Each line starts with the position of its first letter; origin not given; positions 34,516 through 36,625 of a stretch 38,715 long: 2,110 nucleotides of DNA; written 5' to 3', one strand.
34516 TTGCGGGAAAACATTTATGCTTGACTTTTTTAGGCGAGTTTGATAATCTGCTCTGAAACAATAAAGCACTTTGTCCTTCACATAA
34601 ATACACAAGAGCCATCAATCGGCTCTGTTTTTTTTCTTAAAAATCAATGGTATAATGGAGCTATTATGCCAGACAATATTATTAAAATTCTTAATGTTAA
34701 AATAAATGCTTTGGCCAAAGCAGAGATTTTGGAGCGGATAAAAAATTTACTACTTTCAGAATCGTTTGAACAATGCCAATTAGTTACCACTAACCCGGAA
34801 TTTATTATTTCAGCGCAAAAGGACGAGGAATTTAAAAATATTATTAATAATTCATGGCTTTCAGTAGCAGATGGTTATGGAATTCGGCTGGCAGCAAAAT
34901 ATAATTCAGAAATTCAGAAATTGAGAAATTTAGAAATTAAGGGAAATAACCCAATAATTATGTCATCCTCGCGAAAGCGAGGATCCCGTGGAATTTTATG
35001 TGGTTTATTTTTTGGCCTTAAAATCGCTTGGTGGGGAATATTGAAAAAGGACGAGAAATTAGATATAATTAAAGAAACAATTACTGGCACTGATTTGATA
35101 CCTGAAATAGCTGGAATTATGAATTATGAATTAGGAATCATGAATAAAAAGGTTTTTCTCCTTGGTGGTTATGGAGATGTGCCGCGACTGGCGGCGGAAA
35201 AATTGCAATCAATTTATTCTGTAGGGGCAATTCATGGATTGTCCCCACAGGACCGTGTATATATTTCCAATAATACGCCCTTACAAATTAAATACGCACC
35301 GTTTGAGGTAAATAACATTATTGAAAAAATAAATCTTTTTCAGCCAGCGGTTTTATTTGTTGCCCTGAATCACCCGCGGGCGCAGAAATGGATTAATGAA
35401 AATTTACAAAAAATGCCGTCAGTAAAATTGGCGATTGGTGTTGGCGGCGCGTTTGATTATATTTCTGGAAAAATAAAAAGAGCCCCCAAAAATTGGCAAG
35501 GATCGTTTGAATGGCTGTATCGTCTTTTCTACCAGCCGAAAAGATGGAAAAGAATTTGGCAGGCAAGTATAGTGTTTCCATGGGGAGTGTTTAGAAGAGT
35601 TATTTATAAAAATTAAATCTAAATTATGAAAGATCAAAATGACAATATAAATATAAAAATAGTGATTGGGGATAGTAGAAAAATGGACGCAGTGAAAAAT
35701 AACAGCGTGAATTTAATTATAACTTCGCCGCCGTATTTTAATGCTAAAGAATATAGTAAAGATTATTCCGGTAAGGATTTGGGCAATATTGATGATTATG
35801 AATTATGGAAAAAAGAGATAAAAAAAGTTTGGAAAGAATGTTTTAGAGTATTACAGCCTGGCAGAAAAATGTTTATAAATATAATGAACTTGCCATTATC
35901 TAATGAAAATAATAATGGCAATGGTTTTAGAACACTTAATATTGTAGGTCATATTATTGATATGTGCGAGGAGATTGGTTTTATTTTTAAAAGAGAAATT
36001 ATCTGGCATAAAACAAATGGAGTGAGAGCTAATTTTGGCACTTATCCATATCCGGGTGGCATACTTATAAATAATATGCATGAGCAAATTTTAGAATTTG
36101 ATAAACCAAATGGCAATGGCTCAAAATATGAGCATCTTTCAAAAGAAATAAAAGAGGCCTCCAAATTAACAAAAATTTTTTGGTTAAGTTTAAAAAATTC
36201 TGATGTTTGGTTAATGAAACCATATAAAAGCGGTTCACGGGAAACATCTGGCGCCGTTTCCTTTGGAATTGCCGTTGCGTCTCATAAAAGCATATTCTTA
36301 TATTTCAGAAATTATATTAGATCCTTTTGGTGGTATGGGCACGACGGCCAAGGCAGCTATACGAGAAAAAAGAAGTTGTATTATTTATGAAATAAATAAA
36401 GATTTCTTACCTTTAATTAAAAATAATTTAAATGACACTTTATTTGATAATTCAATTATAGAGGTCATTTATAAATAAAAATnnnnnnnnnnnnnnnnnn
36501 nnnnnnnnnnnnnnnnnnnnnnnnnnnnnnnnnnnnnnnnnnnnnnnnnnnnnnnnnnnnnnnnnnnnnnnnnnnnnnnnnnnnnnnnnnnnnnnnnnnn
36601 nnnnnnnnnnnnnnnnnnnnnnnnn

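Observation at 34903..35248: One tagA/wecG gene carries four in-frame mini-repeat insertions from different repeat families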

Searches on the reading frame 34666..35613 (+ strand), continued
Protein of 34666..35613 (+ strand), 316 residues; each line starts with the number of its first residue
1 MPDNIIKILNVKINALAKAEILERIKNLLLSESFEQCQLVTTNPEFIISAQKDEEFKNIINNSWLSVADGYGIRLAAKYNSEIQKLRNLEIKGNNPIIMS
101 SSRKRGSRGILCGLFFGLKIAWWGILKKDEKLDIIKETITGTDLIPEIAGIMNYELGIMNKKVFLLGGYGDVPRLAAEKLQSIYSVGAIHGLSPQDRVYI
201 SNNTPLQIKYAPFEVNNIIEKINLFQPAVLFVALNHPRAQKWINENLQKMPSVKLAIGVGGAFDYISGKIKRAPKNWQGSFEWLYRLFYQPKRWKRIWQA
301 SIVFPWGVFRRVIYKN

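Call 23: find_encoding_contigs(protein=P0014, flank=3000, max_places=1)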
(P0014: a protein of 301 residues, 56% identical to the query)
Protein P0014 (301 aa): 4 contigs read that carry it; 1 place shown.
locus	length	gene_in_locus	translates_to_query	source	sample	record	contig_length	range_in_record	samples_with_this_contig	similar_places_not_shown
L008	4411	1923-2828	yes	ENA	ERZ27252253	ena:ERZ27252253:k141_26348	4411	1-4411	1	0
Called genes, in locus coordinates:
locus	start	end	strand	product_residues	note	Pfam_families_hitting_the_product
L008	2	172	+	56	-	?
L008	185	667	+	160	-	-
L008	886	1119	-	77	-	-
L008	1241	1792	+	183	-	PF02834:LigT_PEase, PF13563:2_5_RNA_ligase2, PF02834:LigT_PEase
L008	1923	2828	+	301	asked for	PF03808:Glyco_tran_WecG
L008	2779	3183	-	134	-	-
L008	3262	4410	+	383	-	?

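Call 54: predict_structure(alignment_id=A1)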
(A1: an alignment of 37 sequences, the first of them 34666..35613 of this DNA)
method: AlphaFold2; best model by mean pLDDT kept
length: 316 residues; sequences in the alignment: 37
mean_pLDDT: 88.5   pTM: 0.87
mean pLDDT of the five models: 88.5, 88.4, 87.2, 86.4, 85.2
residues with pLDDT >= 90: 203; 70-90: 78; 50-70: 33; < 50: 2
segments of 3 or more residues with pLDDT < 50: none
pLDDT, mean of each block of 10 residues (from residue 1): 85 96 97 95 97 98 96 95 88 63 65 89 90 93 95 89 92 95 70 62 84 91 98 95 98 96 93 84 85 89 93 73
secondary structure, 60 per line:
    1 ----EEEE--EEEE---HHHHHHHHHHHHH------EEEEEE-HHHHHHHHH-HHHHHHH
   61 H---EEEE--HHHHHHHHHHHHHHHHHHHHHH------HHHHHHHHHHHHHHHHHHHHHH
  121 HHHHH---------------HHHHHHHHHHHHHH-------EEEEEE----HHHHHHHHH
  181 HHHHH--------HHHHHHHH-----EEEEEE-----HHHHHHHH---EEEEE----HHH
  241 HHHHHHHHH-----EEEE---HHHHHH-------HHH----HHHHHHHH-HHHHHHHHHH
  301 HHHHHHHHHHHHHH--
elements in order: E5-8 E11-14 H18-30 E37-42 H44-52 H54-61 E65-68 H71-92 H99-125 H141-154 E162-167 H172-185 H194-201 E207-212 H218-225 E229-233 H238-249 E255-258 H262-267 H282-289 H291-314

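Call 56: search_solved_structures(query=window:34666-35613:+, show_alignments=1)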
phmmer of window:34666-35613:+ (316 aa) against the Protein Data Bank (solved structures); distinct sequences matched with E-value up to 0.001: 3.
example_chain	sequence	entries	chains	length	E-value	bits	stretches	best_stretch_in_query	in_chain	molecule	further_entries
7mpk_A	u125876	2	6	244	2.1e-26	96.2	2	210-298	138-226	N-acetylglucosaminyldiphosphoundecaprenol N-acetyl-beta-D-mannosaminyltransferase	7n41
5wb4_A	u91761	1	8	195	2.2e-18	69.8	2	162-268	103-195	N-acetylglucosaminyldiphosphoundecaprenol N-acetyl-beta-D-mannosaminyltransferase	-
5wfg_A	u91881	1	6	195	3e-18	69.4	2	211-268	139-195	N-acetylglucosaminyldiphosphoundecaprenol N-acetyl-beta-D-mannosaminyltransferase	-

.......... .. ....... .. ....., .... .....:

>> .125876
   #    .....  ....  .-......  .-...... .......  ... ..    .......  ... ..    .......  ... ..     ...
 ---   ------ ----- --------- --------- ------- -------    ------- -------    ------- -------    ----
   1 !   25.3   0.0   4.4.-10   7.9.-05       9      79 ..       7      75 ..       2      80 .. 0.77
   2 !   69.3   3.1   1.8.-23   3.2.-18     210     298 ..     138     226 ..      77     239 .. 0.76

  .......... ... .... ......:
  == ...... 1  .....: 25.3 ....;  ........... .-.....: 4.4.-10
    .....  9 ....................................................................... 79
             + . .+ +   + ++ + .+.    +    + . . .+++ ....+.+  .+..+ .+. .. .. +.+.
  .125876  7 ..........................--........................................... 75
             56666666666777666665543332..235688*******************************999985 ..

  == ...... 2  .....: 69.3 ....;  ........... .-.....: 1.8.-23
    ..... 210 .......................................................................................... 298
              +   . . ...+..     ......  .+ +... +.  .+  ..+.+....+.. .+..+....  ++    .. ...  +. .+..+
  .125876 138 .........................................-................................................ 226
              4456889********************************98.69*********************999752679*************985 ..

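Call 57: fold_search(model_id=the predicted structure, library=pdb)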
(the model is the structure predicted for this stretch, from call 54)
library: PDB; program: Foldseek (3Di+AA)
matches with E <= 10: 930; with E <= 0.001: 14
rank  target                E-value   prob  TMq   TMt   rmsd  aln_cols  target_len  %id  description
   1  5wb4_C                9.1e-12  1.00  0.52  0.84   4.8       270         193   24  Crystal structure of the TarA wall teichoic acid glycosyltransferase (released 2019-01-16)
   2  5wb4_B                1.1e-11  1.00  0.52  0.83   4.8       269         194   24  Crystal structure of the TarA wall teichoic acid glycosyltransferase (released 2019-01-16)
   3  5wb4_F                1.2e-11  1.00  0.53  0.84   4.8       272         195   24  Crystal structure of the TarA wall teichoic acid glycosyltransferase (released 2019-01-16)
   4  5wb4_A                1.6e-11  1.00  0.53  0.84   4.9       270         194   24  Crystal structure of the TarA wall teichoic acid glycosyltransferase (released 2019-01-16)
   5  7n41_A                2.7e-11  1.00  0.52  0.82   7.9       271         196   25  Crystal structure of TagA with UDP-ManNAc (released 2021-12-29)
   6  5wb4_E                3.9e-11  1.00  0.53  0.85   4.7       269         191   24  Crystal structure of the TarA wall teichoic acid glycosyltransferase (released 2019-01-16)
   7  7mpk_C                4.8e-11  1.00  0.53  0.82   5.3       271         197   25  Crystal structure of TagA with UDP-GlcNAc (released 2021-12-29)
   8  7mpk_B                7.0e-11  1.00  0.51  0.80   5.4       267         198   26  Crystal structure of TagA with UDP-GlcNAc (released 2021-12-29)
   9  7mpk_A                7.4e-11  1.00  0.53  0.83   7.7       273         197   25  Crystal structure of TagA with UDP-GlcNAc (released 2021-12-29)
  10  5wfg_B                1.7e-10  1.00  0.52  0.84   7.7       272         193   25  Crystal structure of the TarA wall teichoic acid glycosyltransferase bound to UDP (released 2019-01-16)
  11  5wfg_A                1.9e-10  1.00  0.54  0.87   4.7       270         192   26  Crystal structure of the TarA wall teichoic acid glycosyltransferase bound to UDP (released 2019-01-16)
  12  5wfg_C                4.8e-10  1.00  0.52  0.84   6.8       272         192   25  Crystal structure of the TarA wall teichoic acid glycosyltransferase bound to UDP (released 2019-01-16)
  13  5wfg_F                6.0e-10  1.00  0.52  0.85   5.0       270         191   25  Crystal structure of the TarA wall teichoic acid glycosyltransferase bound to UDP (released 2019-01-16)
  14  5wfg_E                9.6e-10  1.00  0.52  0.84   7.7       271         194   24  Crystal structure of the TarA wall teichoic acid glycosyltransferase bound to UDP (released 2019-01-16)
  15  3nbm                  7.9e-02  0.96  0.22  0.54   6.2       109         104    6  The lactose-specific IIB component domain structure of the phosphoenolpyruvate:carbohydrate phosphotransferase system (P (released 2010-09-08)
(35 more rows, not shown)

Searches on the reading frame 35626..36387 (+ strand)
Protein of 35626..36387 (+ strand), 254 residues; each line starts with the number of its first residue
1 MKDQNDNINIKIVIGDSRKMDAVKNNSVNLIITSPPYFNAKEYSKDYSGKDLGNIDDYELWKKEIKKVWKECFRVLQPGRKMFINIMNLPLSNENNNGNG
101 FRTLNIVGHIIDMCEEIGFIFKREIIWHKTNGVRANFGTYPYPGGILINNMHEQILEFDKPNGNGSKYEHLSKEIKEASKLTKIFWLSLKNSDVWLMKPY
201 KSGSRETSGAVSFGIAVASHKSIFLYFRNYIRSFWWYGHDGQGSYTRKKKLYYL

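Call 64: search_protein_families(library=pfam, proteins=[window:35626-36387:+], max_evalue=0.001)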
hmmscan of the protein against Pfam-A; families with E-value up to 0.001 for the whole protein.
window:35626-36387:+ (254 aa): 1 family
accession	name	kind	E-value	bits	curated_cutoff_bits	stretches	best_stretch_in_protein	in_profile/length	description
PF01555.25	N6_N4_Mtase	-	5.5e-20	72.7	26.7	1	28-209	1-158/221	DNA methylase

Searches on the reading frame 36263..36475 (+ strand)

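Call 64: search_protein_families(library=pfam, proteins=[window:36263-36475:+], max_evalue=0.001)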
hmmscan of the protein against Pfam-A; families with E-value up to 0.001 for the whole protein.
window:36263-36475:+ (71 aa): 1 family
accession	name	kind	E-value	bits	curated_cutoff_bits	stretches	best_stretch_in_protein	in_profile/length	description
PF01555.25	N6_N4_Mtase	-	1.3e-13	51.9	26.7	1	2-53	169-220/221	DNA methylase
